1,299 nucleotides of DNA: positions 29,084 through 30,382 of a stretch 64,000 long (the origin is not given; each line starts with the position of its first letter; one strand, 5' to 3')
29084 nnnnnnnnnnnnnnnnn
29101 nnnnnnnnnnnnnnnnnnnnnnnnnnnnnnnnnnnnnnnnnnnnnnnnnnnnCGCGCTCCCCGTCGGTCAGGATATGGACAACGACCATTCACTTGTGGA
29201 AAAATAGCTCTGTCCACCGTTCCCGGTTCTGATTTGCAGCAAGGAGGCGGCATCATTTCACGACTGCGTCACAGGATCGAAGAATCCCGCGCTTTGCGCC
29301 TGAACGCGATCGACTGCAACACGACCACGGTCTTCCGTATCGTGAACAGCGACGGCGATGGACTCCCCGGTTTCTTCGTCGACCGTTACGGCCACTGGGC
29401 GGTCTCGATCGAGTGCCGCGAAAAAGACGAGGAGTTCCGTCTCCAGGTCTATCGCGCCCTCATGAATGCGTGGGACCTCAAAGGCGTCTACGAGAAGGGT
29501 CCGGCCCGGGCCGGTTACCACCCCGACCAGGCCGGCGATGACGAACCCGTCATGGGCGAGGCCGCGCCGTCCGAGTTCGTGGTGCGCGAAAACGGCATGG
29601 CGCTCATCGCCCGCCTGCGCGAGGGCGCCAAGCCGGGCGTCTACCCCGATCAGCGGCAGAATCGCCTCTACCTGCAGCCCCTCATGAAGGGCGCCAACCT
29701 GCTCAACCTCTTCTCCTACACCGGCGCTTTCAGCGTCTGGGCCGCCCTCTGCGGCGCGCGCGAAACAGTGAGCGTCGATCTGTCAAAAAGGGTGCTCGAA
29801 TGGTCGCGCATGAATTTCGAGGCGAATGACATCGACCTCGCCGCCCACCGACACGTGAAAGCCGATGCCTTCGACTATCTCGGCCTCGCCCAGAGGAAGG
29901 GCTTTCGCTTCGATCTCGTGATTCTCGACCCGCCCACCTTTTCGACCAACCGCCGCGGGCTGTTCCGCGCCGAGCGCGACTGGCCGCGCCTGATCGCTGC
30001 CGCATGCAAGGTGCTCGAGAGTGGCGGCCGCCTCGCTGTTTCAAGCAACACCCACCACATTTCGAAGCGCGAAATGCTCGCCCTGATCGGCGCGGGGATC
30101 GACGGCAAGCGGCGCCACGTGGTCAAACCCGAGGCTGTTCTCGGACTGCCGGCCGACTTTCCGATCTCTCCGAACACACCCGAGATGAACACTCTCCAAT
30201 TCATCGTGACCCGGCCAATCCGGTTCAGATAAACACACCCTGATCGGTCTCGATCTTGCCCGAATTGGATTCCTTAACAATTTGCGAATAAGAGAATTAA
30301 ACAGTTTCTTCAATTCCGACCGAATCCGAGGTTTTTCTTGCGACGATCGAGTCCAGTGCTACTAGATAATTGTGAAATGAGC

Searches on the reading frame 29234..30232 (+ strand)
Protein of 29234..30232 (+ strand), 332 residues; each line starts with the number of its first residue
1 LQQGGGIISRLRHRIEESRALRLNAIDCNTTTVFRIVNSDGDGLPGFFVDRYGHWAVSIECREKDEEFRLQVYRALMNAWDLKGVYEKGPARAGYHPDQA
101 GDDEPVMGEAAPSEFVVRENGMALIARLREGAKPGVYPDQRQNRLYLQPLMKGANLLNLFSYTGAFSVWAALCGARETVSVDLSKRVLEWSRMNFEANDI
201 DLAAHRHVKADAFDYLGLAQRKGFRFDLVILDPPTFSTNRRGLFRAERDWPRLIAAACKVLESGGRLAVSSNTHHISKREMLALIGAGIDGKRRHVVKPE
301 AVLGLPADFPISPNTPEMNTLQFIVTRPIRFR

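Call 6: search_protein_families(library=pfam, proteins=[window:29234-30232:+], max_evalue=0.001)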
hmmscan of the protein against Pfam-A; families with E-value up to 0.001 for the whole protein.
window:29234-30232:+ (332 aa): 4 families
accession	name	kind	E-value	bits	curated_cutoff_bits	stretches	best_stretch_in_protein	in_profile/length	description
PF10672.15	Methyltrans_SAM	-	1e-19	71.3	27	1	104-277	76-244/286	S-adenosylmethionine-dependent methyltransferase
PF03602.21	Cons_hypoth95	-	2.1e-07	31.3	24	1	147-234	36-122/182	Conserved hypothetical protein 95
PF05175.20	MTS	-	1e-06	29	23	1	154-282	33-151/170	Methyltransferase small domain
PF13847.12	Methyltransf_31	-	0.00087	19.4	27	0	152-273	3-113/145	Methyltransferase domain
